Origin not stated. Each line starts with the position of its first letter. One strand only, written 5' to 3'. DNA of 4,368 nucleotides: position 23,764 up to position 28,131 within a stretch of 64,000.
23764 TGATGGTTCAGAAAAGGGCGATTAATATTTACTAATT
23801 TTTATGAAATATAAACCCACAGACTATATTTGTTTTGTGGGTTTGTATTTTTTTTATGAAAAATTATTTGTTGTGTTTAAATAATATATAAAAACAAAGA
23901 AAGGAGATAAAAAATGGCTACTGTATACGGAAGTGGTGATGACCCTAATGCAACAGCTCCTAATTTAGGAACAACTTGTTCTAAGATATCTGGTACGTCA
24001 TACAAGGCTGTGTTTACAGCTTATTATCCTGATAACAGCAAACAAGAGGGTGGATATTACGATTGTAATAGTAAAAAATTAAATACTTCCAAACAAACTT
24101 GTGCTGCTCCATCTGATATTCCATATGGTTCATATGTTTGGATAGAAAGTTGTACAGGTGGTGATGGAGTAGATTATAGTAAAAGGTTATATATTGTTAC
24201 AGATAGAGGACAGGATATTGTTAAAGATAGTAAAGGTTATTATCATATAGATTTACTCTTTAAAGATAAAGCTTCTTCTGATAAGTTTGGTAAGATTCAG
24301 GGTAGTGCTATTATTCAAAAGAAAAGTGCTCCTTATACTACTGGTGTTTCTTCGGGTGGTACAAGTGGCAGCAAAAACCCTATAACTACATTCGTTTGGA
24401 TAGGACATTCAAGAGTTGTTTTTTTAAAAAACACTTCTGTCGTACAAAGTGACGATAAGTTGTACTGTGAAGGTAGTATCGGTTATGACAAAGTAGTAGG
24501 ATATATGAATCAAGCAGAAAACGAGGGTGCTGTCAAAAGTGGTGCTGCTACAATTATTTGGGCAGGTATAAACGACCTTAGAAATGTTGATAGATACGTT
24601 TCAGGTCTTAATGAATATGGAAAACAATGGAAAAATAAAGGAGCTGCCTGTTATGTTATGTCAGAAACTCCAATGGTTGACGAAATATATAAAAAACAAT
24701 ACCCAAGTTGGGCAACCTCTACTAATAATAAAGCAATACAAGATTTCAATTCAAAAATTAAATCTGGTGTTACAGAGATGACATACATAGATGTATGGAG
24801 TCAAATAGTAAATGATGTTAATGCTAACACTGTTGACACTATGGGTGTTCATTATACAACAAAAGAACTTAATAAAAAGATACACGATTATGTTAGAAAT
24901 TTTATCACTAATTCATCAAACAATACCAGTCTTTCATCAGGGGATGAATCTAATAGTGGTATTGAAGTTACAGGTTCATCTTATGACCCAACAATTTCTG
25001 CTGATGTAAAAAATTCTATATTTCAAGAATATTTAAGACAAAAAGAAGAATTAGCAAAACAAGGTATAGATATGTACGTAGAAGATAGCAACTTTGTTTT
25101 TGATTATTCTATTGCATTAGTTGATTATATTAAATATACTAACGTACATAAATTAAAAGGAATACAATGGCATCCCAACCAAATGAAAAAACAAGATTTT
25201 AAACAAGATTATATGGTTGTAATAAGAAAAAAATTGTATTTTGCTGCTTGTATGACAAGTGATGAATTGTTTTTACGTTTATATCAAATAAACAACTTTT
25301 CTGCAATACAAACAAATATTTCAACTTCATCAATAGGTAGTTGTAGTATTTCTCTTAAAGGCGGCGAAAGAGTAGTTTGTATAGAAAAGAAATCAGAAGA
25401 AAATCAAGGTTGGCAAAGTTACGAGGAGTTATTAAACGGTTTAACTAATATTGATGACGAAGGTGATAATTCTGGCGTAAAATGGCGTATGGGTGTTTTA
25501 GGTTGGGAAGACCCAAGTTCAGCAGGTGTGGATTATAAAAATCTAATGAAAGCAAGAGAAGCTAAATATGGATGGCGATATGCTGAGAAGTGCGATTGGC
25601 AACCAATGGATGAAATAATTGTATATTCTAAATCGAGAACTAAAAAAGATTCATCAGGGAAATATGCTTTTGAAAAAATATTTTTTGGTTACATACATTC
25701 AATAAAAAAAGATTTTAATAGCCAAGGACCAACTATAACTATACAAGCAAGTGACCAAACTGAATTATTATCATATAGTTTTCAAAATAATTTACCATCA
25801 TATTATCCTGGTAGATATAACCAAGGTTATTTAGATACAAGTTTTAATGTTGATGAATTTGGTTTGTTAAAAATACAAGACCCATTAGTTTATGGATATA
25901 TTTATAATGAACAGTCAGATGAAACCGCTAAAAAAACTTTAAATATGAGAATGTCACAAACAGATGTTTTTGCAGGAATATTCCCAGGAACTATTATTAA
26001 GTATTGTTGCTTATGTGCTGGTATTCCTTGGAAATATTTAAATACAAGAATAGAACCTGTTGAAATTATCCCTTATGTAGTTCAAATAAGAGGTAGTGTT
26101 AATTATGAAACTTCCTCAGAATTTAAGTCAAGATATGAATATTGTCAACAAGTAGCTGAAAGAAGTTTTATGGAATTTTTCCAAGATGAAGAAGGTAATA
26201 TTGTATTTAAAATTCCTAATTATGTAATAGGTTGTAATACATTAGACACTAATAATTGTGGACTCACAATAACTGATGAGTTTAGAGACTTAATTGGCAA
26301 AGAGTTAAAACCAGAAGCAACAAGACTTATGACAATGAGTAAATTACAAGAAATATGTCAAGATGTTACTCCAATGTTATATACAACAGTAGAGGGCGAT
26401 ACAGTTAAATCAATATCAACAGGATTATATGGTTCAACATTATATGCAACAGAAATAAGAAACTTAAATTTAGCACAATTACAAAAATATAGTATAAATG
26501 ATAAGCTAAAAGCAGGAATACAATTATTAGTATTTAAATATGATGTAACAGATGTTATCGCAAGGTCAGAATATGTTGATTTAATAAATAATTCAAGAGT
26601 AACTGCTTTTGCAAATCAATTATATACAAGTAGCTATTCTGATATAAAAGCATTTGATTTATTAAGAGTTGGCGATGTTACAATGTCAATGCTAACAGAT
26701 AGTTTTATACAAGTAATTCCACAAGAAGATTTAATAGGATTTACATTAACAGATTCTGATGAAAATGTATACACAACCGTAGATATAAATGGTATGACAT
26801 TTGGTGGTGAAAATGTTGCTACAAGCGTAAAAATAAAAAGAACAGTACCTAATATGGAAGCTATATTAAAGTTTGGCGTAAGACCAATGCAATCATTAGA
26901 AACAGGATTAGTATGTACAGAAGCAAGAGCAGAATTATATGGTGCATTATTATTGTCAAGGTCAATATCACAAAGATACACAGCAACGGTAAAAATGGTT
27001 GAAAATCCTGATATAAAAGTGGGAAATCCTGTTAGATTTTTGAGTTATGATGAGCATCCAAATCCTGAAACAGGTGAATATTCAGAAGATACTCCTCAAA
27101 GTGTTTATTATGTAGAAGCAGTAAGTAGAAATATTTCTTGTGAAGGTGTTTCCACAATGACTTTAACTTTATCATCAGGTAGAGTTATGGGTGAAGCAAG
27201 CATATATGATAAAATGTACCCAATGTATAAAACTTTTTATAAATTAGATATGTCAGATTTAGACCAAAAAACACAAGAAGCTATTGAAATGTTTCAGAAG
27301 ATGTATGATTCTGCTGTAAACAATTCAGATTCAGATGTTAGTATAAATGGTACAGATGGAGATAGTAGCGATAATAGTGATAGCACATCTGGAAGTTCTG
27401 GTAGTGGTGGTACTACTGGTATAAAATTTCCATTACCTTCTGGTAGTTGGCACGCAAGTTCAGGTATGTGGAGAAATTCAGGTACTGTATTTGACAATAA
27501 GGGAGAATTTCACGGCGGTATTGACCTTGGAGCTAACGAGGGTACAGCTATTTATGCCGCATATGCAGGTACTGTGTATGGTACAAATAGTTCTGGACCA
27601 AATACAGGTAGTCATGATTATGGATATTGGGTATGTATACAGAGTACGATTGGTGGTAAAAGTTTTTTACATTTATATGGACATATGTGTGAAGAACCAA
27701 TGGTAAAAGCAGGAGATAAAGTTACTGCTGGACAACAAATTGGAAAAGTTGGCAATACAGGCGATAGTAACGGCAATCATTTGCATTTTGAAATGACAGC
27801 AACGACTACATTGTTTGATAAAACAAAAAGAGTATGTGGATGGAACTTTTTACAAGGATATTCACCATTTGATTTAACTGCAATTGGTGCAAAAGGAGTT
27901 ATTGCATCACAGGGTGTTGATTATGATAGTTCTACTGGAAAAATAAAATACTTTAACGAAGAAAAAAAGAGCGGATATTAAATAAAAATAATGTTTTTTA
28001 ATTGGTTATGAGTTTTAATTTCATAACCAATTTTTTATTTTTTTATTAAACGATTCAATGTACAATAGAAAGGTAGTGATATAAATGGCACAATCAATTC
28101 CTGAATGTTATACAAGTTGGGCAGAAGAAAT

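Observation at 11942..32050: Three paralogous hub or tip-like proteins share one LysM-containing core but carry at least seven different cell-wall hydrolase domains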

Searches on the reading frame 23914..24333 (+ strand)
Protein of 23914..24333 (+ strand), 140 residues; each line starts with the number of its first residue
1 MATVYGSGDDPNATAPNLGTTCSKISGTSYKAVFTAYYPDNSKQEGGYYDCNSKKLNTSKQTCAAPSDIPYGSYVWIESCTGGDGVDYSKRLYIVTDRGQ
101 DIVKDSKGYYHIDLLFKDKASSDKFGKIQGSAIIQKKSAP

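Call 90: search_solved_structures(query=window:23914-24333:+, max_evalue=10, show_alignments=2)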
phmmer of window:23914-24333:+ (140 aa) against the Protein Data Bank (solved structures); distinct sequences matched with E-value up to 10: 25.
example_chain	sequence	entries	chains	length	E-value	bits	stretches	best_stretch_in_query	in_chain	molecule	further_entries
8v3w_H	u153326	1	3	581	5.6e-12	49.7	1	8-134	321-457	Hub-Hydrolase (CD1368)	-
2rts_A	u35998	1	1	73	0.2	15.5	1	33-77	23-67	chitinase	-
2e5b_A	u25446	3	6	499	0.95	13.3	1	27-74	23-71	Nicotinamide phosphoribosyltransferase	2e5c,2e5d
6azj_A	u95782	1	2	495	0.95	13.3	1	27-74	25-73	Nicotinamide phosphoribosyltransferase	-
6ta0_A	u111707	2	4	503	1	13.2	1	27-74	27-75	Nicotinamide phosphoribosyltransferase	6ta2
5lx3_A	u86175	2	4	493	1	13.2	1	27-74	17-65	Nicotinamide phosphoribosyltransferase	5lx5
3dgr_A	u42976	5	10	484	1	13.2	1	27-74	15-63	Nicotinamide phosphoribosyltransferase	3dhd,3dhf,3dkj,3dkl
7ppe_A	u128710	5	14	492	1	13.1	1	27-74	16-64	Nicotinamide phosphoribosyltransferase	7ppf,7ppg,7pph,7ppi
2gvg_A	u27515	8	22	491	1.1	13.1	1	27-74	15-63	Nicotinamide phosphoribosyltransferase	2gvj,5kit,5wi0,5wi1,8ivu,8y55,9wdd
4o1a_A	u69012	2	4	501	1.1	13.1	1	27-74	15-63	Nicotinamide phosphoribosyltransferase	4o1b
5nsd_A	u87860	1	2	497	1.1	13.1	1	27-74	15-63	Nicotinamide phosphoribosyltransferase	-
7enq_A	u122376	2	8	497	1.1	13.1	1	27-74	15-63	Nicotinamide phosphoribosyltransferase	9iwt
5upe_A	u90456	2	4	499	1.1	13.1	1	27-74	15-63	Nicotinamide phosphoribosyltransferase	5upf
4o1c_A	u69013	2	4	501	1.1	13.1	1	27-74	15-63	Nicotinamide phosphoribosyltransferase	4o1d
8dsc_A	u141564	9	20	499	1.1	13.1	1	27-74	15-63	Nicotinamide phosphoribosyltransferase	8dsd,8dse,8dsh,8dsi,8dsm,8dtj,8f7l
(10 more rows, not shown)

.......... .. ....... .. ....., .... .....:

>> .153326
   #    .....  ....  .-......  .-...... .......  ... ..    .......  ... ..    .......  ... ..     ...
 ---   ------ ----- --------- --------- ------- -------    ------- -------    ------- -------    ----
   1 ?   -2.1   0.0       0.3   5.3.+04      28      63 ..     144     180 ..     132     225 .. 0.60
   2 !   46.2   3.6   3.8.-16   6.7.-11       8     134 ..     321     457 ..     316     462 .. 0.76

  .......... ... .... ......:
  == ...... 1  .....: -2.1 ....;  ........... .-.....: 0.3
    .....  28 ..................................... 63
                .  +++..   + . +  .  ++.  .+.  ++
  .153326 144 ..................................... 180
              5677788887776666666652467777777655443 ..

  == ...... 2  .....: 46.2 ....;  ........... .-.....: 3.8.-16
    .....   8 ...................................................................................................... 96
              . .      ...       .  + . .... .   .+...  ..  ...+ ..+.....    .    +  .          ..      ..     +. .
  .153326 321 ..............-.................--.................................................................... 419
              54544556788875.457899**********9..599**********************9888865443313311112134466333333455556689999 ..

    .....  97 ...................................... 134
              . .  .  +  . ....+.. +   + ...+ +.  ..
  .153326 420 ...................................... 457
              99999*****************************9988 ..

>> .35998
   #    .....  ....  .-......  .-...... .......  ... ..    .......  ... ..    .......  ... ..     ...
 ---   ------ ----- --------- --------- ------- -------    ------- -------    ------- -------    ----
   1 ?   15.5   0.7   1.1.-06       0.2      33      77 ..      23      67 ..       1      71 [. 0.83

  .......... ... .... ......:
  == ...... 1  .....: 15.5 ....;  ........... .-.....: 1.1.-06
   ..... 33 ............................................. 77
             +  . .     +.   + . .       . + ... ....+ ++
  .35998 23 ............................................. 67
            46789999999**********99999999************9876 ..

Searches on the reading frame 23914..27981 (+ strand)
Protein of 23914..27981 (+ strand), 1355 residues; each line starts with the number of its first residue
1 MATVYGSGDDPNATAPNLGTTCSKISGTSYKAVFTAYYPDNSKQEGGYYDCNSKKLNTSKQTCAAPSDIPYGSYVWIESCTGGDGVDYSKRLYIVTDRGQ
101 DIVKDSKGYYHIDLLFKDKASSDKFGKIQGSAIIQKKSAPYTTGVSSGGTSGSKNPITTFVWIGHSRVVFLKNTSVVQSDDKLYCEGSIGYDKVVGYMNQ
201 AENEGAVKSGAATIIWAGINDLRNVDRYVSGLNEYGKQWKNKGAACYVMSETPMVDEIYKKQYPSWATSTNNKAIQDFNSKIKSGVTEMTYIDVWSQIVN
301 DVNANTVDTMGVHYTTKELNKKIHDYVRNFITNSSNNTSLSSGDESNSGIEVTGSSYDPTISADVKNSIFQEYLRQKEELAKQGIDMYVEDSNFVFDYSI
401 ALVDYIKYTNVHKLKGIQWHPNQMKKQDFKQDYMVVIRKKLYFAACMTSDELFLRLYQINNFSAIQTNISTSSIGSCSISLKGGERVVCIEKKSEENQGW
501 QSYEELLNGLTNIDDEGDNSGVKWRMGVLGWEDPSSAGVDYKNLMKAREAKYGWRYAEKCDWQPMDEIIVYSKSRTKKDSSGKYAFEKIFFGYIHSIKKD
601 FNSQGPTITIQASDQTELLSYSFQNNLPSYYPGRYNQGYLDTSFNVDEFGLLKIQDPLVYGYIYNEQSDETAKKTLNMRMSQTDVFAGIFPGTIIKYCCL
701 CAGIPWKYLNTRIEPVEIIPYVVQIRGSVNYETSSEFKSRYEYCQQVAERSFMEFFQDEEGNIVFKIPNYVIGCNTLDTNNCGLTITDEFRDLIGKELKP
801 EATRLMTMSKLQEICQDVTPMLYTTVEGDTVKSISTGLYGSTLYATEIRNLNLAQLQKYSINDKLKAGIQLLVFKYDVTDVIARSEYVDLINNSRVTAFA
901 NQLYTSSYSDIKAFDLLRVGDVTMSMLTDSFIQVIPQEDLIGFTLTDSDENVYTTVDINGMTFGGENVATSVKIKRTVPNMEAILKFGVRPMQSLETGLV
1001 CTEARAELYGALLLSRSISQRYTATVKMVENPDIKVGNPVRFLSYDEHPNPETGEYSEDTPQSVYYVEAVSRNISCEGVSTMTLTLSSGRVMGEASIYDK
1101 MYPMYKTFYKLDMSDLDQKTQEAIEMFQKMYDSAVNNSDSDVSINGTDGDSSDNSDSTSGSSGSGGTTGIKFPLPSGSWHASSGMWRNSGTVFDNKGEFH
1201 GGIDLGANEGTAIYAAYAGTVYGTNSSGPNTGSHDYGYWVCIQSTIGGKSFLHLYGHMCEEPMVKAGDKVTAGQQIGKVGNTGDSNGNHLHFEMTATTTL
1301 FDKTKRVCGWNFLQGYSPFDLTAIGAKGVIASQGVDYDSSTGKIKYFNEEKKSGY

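Call 3: search_protein_families(library=pfam, proteins=[window:23914-27981:+], max_evalue=0.01)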
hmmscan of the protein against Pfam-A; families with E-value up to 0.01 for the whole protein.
window:23914-27981:+ (1355 aa): 1 family
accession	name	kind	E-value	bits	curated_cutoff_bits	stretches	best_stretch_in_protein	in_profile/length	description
PF01551.29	Peptidase_M23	-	1.2e-22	80.3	28.7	1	1199-1298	2-91/96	Peptidase family M23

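Call 6: search_protein_families(library=phrogs, proteins=[window:23914-27981:+], max_evalue=0.001)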
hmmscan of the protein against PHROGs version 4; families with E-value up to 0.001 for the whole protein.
window:23914-27981:+ (1355 aa): 22 families
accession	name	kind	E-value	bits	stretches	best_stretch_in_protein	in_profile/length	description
phrog_14367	-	unknown function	4.1e-120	403.1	1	407-1128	121-811/869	-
phrog_6700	-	lysis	1.4e-22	79.6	1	1178-1304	2605-2721/2898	endolysin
phrog_3084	-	lysis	4.2e-19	69.9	1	1196-1296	20-118/468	endolysin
phrog_14988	-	other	7.6e-19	69.4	1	1196-1296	29-128/272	peptidase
phrog_7767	-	other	7.7e-19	69.2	1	1196-1305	17-117/194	metallo-endopeptidase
phrog_880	-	lysis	1.9e-18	68.1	1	1172-1297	8-122/435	endolysin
phrog_10030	-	tail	2.3e-18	65.9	1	1194-1297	1908-2008/2105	tail length tape measure protein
phrog_3578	-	lysis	6.4e-16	59.7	1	1171-1296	206-338/405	endolysin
phrog_1067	-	head and packaging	4.9e-13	49.4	1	1193-1296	755-846/991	minor head protein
phrog_12508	-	unknown function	9.4e-13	49.3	1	34-139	1-121/260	-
phrog_16615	-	other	8.9e-12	45.5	1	1197-1296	416-506/529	peptidase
phrog_28672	-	other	2.3e-11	44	1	1195-1296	283-375/397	metallo-endopeptidase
phrog_6985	-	lysis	5.7e-11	43.3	1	1183-1291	17-125/278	endolysin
phrog_11037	-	unknown function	7.2e-10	39.6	1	1113-1308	118-297/365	-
phrog_37190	-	other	4.7e-09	37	1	1195-1301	136-232/244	peptidase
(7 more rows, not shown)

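Call 10: search_solved_structures(query=window:23914-27981:+, max_evalue=1)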
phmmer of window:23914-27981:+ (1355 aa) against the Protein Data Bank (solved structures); distinct sequences matched with E-value up to 1: 37.
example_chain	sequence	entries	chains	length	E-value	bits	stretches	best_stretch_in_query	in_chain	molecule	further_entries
9gy1_A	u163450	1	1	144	1.3e-11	46.3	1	1196-1294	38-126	Peptidase, M23 family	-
8v3w_H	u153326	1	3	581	1.2e-10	43.1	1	8-137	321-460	Hub-Hydrolase (CD1368)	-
6smk_A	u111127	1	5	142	1.9e-09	39.1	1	1196-1294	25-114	Peptidase_M23 domain-containing protein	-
9m7n_A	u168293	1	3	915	2.1e-08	35.7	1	1169-1294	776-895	Gp16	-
5j1l_A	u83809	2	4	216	7.9e-08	33.8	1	1200-1295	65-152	ToxR-activated gene (TagE)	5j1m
6ue4_A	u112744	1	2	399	7e-07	30.7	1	1179-1295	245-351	ShyA endopeptidase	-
6u2a_A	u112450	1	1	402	7.1e-07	30.6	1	1179-1295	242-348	ShyA endopeptidase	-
7qrl_A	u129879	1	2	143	1.4e-05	26.3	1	1195-1307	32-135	DipM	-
7qrl_C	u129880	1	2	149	1.6e-05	26.2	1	1195-1307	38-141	DipM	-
8s3m_A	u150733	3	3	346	2.4e-05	25.6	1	1198-1297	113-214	Lytic endopeptidase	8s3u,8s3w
2b0p_A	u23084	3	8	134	0.00011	23.4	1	1180-1294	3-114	Glycyl-glycine endopeptidase lytM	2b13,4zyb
2b44_A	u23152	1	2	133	0.00013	23.1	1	1180-1294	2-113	Glycyl-glycine endopeptidase lytM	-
6jmx_A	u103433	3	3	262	0.00025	22.2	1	1190-1302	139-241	Peptidase M23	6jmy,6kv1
1qwy_A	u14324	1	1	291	0.00055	21.1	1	1136-1294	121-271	peptidoglycan hydrolase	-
9k2v_E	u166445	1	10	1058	0.0011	20.1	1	1159-1295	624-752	Internal protein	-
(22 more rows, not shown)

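Call 12: search_protein_families(library=pfam, proteins=[window:23914-27981:+], max_evalue=10)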
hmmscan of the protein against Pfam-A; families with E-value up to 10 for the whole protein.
window:23914-27981:+ (1355 aa): 3 families
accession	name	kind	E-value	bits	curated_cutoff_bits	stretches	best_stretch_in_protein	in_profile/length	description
PF01551.29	Peptidase_M23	-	1.2e-22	80.3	28.7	1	1199-1298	2-91/96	Peptidase family M23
PF13375.12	RnfC_N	-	0.093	13.2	25.6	1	1260-1280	42-62/101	RnfC Barrel sandwich hybrid domain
PF19063.5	DUF5759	-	0.1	12.9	25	1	760-783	40-63/71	Family of unknown function (DUF5759)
